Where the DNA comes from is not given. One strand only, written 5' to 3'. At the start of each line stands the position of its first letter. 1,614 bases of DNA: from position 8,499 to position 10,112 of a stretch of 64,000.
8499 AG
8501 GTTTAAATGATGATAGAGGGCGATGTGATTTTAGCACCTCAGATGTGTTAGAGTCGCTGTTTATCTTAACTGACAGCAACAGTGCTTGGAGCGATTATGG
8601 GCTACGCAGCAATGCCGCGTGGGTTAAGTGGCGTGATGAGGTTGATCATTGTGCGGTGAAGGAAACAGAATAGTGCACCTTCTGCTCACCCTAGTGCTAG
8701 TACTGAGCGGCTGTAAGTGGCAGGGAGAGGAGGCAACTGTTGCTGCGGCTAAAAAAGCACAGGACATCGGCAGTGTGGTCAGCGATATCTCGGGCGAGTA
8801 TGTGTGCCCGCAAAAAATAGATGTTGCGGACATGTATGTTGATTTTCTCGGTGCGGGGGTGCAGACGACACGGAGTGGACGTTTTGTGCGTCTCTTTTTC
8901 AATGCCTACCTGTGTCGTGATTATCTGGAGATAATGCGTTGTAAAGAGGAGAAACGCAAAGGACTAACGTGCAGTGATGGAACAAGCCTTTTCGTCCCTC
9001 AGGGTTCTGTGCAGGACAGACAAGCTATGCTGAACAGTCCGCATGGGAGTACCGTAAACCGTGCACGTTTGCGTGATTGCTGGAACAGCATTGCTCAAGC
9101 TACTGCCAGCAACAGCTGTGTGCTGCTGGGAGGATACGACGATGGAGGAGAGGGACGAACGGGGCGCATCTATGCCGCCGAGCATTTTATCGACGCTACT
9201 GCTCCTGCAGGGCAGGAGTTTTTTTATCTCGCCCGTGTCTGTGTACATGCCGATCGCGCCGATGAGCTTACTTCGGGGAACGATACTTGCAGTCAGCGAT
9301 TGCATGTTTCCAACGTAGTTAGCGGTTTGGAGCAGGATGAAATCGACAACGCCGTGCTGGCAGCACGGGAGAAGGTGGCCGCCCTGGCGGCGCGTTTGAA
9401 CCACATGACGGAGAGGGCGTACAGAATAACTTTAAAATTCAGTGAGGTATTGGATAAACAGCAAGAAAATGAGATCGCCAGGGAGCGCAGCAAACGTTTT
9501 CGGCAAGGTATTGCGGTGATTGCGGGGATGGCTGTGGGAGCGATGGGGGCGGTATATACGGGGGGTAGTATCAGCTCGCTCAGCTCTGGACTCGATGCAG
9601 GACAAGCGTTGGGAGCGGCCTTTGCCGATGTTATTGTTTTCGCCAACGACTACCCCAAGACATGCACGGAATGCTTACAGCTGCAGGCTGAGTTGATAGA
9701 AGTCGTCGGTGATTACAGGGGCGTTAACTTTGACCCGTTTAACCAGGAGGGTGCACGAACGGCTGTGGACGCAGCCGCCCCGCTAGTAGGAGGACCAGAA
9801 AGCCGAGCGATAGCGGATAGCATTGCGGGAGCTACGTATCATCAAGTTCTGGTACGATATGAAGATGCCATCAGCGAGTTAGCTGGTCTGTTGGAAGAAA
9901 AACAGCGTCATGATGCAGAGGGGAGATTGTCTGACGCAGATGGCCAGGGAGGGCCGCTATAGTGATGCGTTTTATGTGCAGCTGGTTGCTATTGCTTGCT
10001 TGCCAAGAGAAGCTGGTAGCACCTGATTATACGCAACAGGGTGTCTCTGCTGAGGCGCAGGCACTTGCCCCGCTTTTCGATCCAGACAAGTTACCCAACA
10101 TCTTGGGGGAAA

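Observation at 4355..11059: Translationally coupled five-gene operon of uncharacterised lipoproteins, including a paralogous pair with glycine-zipper C-terminal anchors: candidate novel envelope system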

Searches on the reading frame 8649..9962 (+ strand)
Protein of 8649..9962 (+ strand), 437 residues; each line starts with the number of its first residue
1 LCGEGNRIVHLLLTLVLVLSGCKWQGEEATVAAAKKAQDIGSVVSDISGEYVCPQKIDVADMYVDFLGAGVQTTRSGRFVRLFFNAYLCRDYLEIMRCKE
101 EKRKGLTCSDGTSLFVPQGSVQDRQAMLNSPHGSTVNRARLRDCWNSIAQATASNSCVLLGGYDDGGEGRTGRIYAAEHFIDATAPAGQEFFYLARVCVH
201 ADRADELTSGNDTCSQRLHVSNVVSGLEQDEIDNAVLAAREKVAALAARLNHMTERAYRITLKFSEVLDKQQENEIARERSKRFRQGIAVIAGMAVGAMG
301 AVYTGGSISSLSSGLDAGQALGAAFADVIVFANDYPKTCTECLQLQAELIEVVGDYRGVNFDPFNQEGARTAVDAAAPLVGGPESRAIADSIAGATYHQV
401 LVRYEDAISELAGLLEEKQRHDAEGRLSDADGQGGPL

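Call 3: search_protein_families(library=pfam, proteins=[window:8649-9962:+], max_evalue=1)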
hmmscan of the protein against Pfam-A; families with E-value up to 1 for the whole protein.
window:8649-9962:+ (437 aa): 0 families

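Call 4: search_protein_families(library=ncbifam, proteins=[window:8649-9962:+], max_evalue=1)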
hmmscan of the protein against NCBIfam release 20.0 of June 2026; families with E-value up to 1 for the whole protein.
window:8649-9962:+ (437 aa): 2 families
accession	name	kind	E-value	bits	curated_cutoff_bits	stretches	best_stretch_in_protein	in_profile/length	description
NF052344.1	slr1601_fam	subfamily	0.027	14.5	70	1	238-286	34-82/91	slr1601 family putative cell division protein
NF045533.1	T4SS_MesI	equivalog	0.076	12.4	300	1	190-285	172-266/270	Dot/Icm T4SS effector metaeffector MesI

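Call 11: find_homologous_proteins(query=window:8649-9962:+, max_evalue=0.001)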
Query window:8649-9962:+ (437 aa): 21 proteins with E <= 0.001 among 8000 candidates.
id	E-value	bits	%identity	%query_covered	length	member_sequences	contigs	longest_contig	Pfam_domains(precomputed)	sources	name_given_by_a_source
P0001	5.9e-282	953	100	98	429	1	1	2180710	-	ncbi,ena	-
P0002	1.7e-139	483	58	98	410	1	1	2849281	-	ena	-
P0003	3.6e-137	476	57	98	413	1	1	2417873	-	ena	-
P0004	4.2e-135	469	54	98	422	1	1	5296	-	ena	-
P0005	5.7e-130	452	54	95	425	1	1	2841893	-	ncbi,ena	-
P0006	1.1e-129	451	54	97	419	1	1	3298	-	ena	-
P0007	8.2e-126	438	53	95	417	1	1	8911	-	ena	-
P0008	9.4e-126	438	53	98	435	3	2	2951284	-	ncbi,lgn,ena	-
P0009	2.6e-123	430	51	97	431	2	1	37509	-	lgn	-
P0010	4.0e-121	423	52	98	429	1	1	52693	-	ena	-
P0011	9.6e-120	418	52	95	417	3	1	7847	-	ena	-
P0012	5.2e-119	416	49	95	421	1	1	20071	-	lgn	-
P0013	1.0e-114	402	50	94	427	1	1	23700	-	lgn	-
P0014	6.5e-114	399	52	89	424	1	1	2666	-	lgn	-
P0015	1.3e-113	398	51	98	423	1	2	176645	-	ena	-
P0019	1.7e-46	177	33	71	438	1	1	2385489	-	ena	-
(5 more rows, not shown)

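Call 12: find_encoding_contigs(protein=P0001, flank=10000, max_places=3)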
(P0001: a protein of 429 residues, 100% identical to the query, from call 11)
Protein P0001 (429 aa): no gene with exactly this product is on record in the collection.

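Call 13: find_encoding_contigs(protein=P0002, flank=10000, max_places=3)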
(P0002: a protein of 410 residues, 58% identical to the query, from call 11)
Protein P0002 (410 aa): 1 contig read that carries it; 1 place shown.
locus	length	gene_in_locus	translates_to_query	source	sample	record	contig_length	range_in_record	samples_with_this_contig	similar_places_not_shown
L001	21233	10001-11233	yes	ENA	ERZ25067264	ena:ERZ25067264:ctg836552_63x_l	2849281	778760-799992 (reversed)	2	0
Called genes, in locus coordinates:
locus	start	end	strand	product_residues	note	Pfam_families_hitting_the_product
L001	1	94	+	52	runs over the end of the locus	-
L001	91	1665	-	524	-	PF12796:Ank_2 (weak), PF12796:Ank_2, PF13637:Ank_4, PF13857:Ank_5, PF00023:Ank (weak), PF12796:Ank_2, PF13857:Ank_5, PF12796:Ank_2, +4 more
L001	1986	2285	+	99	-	PF01329:Pterin_4a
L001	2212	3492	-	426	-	PF01136:Peptidase_U32, PF16325:Peptidase_U32_C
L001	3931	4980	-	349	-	-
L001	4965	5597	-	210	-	-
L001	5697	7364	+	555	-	-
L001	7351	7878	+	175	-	-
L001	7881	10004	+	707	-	-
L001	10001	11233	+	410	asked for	-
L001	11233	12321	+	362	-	-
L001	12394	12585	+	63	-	PF01165:Ribosomal_S21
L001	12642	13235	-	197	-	-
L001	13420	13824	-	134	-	-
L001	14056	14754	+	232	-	PF00106:adh_short, PF01370:Epimerase, PF08659:KR (weak), PF13460:NAD_binding_10 (weak), PF13561:adh_short_C2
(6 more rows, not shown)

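Call 14: find_encoding_contigs(protein=P0019, flank=10000, max_places=3)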
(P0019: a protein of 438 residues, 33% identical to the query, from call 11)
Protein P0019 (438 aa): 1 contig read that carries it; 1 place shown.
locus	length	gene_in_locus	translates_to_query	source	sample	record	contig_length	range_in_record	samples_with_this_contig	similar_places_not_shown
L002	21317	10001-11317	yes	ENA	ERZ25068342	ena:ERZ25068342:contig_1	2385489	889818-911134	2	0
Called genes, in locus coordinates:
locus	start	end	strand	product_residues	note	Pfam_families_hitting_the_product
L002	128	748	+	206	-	PF01066:CDP-OH_P_transf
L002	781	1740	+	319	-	PF00294:PfkB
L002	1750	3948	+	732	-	PF00982:Glyco_transf_20, PF08282:Hydrolase_3 (faint), PF02358:Trehalose_PPase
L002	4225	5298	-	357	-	-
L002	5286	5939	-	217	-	-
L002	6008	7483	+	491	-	-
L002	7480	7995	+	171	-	-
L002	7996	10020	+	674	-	-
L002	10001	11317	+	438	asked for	-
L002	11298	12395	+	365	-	-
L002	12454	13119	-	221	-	PF01467:CTP_transf_like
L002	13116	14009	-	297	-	PF01018:GTP1_OBG, PF01926:MMR_HSR1, PF02421:FeoB_N (weak)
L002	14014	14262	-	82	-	PF01016:Ribosomal_L27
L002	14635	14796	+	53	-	-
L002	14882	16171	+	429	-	-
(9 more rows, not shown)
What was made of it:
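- The module is found between different neighbours in different genomes (calls 13, 14).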

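Call 16: find_related_loci(query=A1, collection=genome_contigs, flank=10000)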
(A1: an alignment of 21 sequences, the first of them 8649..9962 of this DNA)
Query A1 (437 aa) in genome_contigs; peptide patterns used: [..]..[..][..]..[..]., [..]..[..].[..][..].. (x = any residue, [..] = any of these).
66 stretches matched a pattern; 3 encode a relative of the query (tblastn E <= 1e-3); 3 distinct loci.
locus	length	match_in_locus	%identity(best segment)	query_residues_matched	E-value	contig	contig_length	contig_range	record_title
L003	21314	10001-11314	53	3-437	7e-137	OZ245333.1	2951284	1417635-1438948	MAG: Oligoflexales bacterium isolate 41c6888b-78db-45c1-b2dd-007a43f187e8 genome assembly, chromosome: 1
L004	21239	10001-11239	54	20-436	9e-137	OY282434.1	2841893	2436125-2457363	MAG: uncultured Oligoflexales bacterium genome assembly, chromosome: 1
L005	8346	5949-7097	30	12-410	4e-45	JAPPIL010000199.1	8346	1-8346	MAG: Pseudomonadota bacterium isolate RHO2_bin_21 NODE_9280_length_8346_cov_5.184176, whole genome shotgun sequence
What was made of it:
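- Tried and rejected: They were dropped once the genome scan named Oligoflexales (call 16).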

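Call 27: predict_structure(alignment_id=A1)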
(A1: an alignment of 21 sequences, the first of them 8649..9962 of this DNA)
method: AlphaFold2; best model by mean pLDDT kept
length: 437 residues; sequences in the alignment: 21
mean_pLDDT: 61.2   pTM: 0.58
mean pLDDT of the five models: 61.2, 59.3, 57.6, 56.3, 56.2
residues with pLDDT >= 90: 8; 70-90: 167; 50-70: 136; < 50: 126
segments of 3 or more residues with pLDDT < 50: 1-7, 15-51, 289-320, 358-393, 427-437
pLDDT, mean of each block of 10 residues (from residue 1): 42 47 31 29 37 70 83 65 81 88 85 70 61 56 81 73 61 72 77 89 68 81 72 72 74 72 69 56 52 39 35 43 55 59 71 56 36 38 46 61 76 71 49 35
secondary structure, 60 per line:
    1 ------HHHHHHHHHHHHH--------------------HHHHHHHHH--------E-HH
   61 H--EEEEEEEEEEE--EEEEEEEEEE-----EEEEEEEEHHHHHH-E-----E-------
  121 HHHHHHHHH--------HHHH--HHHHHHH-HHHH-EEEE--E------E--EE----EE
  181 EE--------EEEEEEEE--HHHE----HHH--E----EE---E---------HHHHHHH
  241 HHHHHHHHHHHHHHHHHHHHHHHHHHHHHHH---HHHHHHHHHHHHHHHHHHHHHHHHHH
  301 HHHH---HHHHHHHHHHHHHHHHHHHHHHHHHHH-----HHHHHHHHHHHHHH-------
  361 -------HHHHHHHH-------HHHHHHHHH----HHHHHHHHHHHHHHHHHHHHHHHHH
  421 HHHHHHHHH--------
elements in order: H7-19 H40-48 E64-74 E77-86 E92-99 H100-105 H121-129 H138-141 H144-150 H152-155 E157-160 E179-182 E191-198 H234-271 H275-304 H308-334 H340-353 H368-375 H383-391 H396-429

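Call 29: search_solved_structures(query=A1, max_evalue=10)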
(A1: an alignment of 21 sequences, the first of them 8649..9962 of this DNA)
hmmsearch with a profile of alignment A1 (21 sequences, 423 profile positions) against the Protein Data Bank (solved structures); distinct sequences matched with E-value up to 10: 1.
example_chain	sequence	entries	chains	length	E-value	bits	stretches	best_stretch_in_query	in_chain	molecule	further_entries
2wie_A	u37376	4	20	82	1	11.4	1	292-323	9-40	ATP SYNTHASE C CHAIN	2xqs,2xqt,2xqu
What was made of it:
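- On Tripartite alpha-PFTs (ClyA/Hbl/Nhe/Ahl): The PDB profile search is empty (call 29).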

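Call 35: search_protein_families(library=phrogs, proteins=[window:8649-9962:+], max_evalue=0.1)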
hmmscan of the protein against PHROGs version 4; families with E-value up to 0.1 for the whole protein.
window:8649-9962:+ (437 aa): 0 families

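Call 36: search_protein_families(library=padloc, proteins=[window:8649-9962:+], max_evalue=0.1)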
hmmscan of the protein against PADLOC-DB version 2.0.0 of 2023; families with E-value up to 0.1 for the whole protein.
window:8649-9962:+ (437 aa): 0 families

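Call 49: search_protein_representatives(alignment_id=A1)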
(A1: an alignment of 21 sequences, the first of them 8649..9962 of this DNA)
Query: 21 sequences, 423 profile positions. Proteins with E-value up to 0.001 (for the whole library): 127; up to 1e-10: 33; up to 1e-30: 14. The best 127 are listed.
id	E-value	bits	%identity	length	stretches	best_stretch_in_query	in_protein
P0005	6.0e-201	684.4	-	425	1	1-423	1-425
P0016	1.0e-173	594.7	-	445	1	2-422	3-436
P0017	3.0e-173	593.1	-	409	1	17-422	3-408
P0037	5.7e-140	483.5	-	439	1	2-422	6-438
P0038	1.5e-111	389.9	-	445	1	5-405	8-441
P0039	5.3e-84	299.1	-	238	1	184-411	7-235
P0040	5.7e-83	295.7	-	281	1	168-414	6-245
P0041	3.6e-78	279.9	-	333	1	6-302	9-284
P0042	7.9e-72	259.0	-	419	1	5-410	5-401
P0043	1.4e-66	241.7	-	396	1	5-410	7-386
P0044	8.7e-42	160.0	-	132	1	1-123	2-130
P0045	1.9e-39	152.3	-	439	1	53-344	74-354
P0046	6.1e-36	140.7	-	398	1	53-344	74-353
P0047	3.5e-31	125.0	-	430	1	53-405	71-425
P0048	9.8e-23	97.2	-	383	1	78-339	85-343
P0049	8.1e-22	94.2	-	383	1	4-343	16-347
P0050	1.6e-18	83.4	-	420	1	54-343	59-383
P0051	8.1e-18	81.0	-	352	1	56-351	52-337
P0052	4.8e-17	78.5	-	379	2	173-341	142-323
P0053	8.7e-15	71.0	-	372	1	7-342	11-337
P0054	1.4e-14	70.3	-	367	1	172-354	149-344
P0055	2.8e-14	69.3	-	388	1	88-343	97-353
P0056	2.5e-13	66.3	-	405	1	85-391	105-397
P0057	3.1e-13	65.9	-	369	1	81-352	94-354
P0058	5.0e-13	65.2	-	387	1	88-354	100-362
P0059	1.8e-12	63.4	-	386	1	85-341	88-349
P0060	1.6e-11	60.3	-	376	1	46-339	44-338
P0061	2.0e-11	60.0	-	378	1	137-341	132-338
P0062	2.0e-11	59.9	-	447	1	20-345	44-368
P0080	5.0e-09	52.1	-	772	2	80-297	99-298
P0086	1.9e-08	50.1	-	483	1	4-336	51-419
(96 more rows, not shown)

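Call 52: search_protein_families(library=pfam, alignment_id=A3, max_evalue=0.01)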
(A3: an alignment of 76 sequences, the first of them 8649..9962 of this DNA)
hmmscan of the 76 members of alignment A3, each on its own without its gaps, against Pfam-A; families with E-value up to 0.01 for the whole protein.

A. member 1, window:8649-9962:+ (437 aa): 0 families

B. families by the number of members that match (of 76 scanned): 8 families
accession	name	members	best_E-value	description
PF20721.2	C19orf12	2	0.00018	C19orf12-like protein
PF12318.13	FAD-SLDH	1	0.0016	Membrane bound FAD containing D-sorbitol dehydrogenase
PF04829.18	PT-VENN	1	0.0027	Pre-toxin domain with VENN motif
PF14292.12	SusE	1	0.004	SusE outer membrane protein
PF19858.4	OxRdtase_C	1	0.0046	Bacterial oxidoreductases, C-terminal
PF21724.2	DUF6861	1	0.0048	Family of unknown function (DUF6861)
PF11698.14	V-ATPase_H_C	1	0.0053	V-ATPase subunit H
PF05433.20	Rick_17kDa_Anti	1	0.009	Glycine zipper 2TM domain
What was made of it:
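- On SlyB/Pcp glycine-zipper 2TM lipoproteins (PF05433): One of 76 relatives matches at E 0.009, below threshold (call 52).
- One of 76 relatives grazes PF05433 (call 52).
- Tried and rejected: A Pfam scan of 76 distant superfamily members gave only stray sub-threshold glycine-zipper hits: C19orf12 and Rick_17kDa_Anti (call 52).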

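Call 54: find_encoding_contigs(protein=P0045, flank=10000, max_places=3)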
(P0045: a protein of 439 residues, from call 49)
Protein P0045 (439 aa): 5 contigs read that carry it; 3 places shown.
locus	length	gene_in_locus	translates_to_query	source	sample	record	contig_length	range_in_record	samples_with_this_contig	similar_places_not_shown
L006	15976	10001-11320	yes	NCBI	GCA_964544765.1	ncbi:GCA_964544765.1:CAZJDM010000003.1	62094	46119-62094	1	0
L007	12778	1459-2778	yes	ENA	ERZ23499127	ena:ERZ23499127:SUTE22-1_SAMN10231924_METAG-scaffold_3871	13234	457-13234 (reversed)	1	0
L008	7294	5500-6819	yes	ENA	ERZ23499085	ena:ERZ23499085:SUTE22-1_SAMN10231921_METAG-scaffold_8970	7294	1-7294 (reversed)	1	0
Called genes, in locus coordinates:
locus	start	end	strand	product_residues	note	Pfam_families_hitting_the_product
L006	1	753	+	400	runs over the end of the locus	PF00202:Aminotran_3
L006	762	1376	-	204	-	-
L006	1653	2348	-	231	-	-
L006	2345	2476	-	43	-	-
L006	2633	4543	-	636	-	-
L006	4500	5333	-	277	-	-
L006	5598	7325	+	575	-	-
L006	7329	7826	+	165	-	-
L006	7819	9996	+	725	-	-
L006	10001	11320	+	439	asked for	-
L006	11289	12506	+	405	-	-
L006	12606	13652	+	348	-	PF00378:ECH_1, PF16113:ECH_2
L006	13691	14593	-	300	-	PF03781:FGE-sulfatase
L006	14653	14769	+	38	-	-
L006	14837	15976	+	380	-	?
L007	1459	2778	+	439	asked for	-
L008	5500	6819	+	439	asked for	-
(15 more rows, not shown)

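Call 55: find_encoding_contigs(protein=P0053, flank=10000, max_places=3)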
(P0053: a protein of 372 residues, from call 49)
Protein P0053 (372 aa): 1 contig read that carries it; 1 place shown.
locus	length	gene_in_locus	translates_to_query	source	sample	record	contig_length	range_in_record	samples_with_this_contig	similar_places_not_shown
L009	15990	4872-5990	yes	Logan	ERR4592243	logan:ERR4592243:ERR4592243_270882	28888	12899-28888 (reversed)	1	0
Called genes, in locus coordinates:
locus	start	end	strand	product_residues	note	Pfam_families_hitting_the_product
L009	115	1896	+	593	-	PF01627:Hpt (weak), PF02518:HATPase_c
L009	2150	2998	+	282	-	-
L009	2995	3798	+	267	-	-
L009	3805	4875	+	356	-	-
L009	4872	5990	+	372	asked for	-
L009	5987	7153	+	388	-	-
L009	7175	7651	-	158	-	PF01980:TrmO_N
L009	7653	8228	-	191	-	PF00702:Hydrolase, PF13419:HAD_2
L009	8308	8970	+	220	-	PF01252:Peptidase_A8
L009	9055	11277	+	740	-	PF13401:AAA_22 (faint), PF00158:Sigma54_activat (faint), PF13191:AAA_16 (weak), PF00004:AAA (weak), PF17871:AAA_lid_9, PF07724:AAA_2, PF07728:AAA_5, PF10431:ClpB_D2-small, +5 more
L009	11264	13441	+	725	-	PF01464:SLT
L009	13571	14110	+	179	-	-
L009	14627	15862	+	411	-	-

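Call 60: list_cluster_members(proteins=[P0001, P0037, P0045, P0048, P0049, P0050, P0051, P0053, P0062, P0080])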
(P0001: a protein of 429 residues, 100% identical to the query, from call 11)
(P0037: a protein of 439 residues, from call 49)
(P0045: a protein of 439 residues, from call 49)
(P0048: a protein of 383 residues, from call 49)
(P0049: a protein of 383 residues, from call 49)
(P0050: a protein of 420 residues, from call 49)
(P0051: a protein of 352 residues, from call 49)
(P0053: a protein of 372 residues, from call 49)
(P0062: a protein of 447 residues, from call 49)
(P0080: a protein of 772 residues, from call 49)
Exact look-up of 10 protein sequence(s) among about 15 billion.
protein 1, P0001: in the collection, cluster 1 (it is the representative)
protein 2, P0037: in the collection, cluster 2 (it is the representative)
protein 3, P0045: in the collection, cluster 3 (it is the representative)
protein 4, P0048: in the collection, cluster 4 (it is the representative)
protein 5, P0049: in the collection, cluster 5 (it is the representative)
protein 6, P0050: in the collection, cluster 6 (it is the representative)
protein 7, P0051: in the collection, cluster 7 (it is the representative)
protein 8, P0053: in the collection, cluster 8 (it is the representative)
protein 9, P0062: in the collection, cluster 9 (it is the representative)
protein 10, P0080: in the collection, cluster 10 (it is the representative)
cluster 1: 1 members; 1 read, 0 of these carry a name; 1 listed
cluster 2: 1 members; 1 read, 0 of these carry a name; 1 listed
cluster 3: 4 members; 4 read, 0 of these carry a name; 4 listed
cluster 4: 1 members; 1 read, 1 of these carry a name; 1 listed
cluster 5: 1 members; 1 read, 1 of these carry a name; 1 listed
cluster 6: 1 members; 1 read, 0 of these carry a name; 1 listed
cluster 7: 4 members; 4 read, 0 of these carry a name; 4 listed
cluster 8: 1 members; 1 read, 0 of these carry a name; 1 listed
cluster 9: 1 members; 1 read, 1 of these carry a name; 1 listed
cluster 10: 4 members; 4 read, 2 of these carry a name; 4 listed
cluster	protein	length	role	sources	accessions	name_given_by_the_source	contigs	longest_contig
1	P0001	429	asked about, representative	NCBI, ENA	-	-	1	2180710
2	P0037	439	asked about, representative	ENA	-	-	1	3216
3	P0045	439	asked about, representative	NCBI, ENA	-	-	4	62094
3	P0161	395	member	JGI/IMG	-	-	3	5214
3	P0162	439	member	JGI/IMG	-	-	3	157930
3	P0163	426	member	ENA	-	-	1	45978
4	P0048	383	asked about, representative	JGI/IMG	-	hypothetical protein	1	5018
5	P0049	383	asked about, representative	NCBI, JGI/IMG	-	hypothetical protein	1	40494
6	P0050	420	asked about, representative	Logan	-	-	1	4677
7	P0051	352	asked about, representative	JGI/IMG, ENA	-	-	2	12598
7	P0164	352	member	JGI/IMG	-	-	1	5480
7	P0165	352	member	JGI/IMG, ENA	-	-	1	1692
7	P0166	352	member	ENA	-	-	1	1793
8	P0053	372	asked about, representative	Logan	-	-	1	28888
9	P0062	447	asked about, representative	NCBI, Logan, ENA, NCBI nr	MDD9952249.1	MAG: hypothetical protein OXT67_11865 [Zetaproteobacteria bacterium] | hypothetical protein [Zetaproteobacteria bacterium]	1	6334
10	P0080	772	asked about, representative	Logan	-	-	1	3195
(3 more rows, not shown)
